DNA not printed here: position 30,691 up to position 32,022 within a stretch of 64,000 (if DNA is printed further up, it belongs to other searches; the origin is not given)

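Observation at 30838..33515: Catalytically dead DEAD-box/DbpA-like protein coupled to an RCK-gated K+ channel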

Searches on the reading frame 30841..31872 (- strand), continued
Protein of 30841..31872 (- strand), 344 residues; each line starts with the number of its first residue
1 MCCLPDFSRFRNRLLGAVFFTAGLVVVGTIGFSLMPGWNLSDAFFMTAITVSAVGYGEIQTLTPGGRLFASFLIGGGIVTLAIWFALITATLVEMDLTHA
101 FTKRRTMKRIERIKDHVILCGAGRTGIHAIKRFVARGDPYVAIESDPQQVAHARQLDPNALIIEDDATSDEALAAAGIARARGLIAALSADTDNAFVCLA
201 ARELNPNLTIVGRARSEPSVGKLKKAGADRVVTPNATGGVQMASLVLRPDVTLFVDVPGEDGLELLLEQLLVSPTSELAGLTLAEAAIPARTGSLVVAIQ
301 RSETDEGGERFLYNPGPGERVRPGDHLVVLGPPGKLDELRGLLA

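Call 59: find_encoding_contigs(protein=P0279, flank=4000, max_places=2)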
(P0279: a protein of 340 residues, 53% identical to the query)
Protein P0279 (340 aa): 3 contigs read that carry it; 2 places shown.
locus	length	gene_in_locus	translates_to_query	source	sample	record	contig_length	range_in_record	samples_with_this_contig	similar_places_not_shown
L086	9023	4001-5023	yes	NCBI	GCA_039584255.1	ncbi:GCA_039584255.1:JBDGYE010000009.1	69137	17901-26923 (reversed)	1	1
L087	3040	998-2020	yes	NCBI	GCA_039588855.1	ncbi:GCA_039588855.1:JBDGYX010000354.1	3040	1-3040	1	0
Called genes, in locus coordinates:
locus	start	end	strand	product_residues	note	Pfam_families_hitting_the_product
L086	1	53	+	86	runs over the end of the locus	-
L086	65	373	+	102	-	-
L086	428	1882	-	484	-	PF01235:Na_Ala_symp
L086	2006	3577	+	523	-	PF00270:DEAD (weak), PF03880:DbpA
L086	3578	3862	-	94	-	PF00216:Bac_DNA_binding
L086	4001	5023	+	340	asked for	PF07885:Ion_trans_2, PF02254:TrkA_N, PF13460:NAD_binding_10 (faint), PF02080:TrkA_C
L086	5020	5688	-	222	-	-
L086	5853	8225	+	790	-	PF00403:HMA, PF00122:E1-E2_ATPase, PF00702:Hydrolase, PF08282:Hydrolase_3 (faint)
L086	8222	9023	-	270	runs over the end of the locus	PF12773:DZR (weak), PF13240:Zn_Ribbon_1 (faint)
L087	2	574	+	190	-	?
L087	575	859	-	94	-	PF00216:Bac_DNA_binding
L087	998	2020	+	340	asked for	PF07885:Ion_trans_2, PF02254:TrkA_N, PF13460:NAD_binding_10 (faint), PF02080:TrkA_C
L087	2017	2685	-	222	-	-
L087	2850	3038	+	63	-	?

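Call 61: find_encoding_contigs(protein=P0340, flank=5000, max_places=1)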
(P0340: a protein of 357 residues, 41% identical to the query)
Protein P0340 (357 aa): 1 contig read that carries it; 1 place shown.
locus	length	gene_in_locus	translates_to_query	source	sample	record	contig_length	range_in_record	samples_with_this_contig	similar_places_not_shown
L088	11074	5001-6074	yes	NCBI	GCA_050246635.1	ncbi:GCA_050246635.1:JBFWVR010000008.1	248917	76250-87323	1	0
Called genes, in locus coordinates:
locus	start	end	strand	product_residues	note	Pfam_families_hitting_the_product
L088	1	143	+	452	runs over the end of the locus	-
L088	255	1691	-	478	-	PF01235:Na_Ala_symp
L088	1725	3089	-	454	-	PF00209:SNF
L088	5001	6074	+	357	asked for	PF07885:Ion_trans_2, PF02254:TrkA_N, PF02080:TrkA_C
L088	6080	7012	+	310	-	PF00763:THF_DHG_CYH, PF02882:THF_DHG_CYH_C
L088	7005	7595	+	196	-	PF01121:CoaE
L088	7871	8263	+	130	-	-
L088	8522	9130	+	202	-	PF13302:Acetyltransf_3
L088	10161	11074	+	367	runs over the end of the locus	PF01926:MMR_HSR1, PF02421:FeoB_N (weak), PF06071:YchF-GTPase_C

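Call 62: find_encoding_contigs(protein=P0322, flank=5000, max_places=1)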
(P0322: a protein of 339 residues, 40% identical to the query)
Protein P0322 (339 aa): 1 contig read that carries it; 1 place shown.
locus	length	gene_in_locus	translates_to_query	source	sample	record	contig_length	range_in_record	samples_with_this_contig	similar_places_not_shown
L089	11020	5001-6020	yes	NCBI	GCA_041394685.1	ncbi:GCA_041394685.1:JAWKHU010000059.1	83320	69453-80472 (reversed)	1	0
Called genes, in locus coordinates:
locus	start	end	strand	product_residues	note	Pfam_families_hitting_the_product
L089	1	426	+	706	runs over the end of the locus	PF00384:Molybdopterin, PF12797:Fer4_2 (weak), PF12838:Fer4_7 (weak), PF13183:Fer4_8 (faint), PF13237:Fer4_10 (faint), PF13247:Fer4_11 (weak)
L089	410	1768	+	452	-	PF03916:NrfD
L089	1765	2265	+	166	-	PF11821:ActD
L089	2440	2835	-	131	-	PF04909:Amidohydro_2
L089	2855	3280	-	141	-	PF01026:TatD_DNase (weak), PF04909:Amidohydro_2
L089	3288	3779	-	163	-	PF05552:MS_channel_1st_1 (weak)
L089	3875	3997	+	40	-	-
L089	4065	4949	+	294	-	PF00924:MS_channel_2nd, PF21082:MS_channel_3rd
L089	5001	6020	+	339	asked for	PF07885:Ion_trans_2, PF02254:TrkA_N, PF06241:Castor_Poll_mid (faint), PF02080:TrkA_C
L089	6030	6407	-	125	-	PF02537:CRCB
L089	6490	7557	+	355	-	PF00122:E1-E2_ATPase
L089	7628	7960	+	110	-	-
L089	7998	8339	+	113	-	-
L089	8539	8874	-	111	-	PF00092:VWA (weak)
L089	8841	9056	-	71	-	-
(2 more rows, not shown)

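Call 63: find_encoding_contigs(protein=P0336, flank=5000, max_places=1)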
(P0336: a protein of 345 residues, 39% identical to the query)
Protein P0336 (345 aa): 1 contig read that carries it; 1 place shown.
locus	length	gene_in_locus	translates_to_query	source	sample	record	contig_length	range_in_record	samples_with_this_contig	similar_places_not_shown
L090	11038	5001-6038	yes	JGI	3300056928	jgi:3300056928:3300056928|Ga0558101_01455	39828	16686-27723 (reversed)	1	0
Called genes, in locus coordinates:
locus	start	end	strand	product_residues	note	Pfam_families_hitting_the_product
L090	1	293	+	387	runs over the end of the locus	-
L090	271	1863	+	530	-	PF00512:HisKA, PF02518:HATPase_c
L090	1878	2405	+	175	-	PF25589:DUF7935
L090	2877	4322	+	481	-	PF11638:DnaA_N, PF01695:IstB_IS21, PF00308:Bac_DnaA, PF00004:AAA (faint), PF08299:Bac_DnaA_C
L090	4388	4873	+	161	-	PF00404:Dockerin_1 (weak)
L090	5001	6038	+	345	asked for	PF07885:Ion_trans_2, PF22614:Slo-like_RCK (faint), PF02254:TrkA_N, PF02080:TrkA_C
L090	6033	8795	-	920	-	PF00005:ABC_tran (faint), PF02463:SMC_N (faint), PF03193:RsgA_GTPase (faint), PF13191:AAA_16 (faint), PF13476:AAA_23 (faint), PF17760:UvrA_inter, PF17755:UvrA_DNA-bind, PF13304:AAA_21 (weak), +3 more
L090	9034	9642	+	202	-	PF04542:Sigma70_r2, PF08281:Sigma70_r4_2, PF04545:Sigma70_r4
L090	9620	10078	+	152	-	-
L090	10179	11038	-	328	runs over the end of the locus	PF03065:Glyco_hydro_57 (weak)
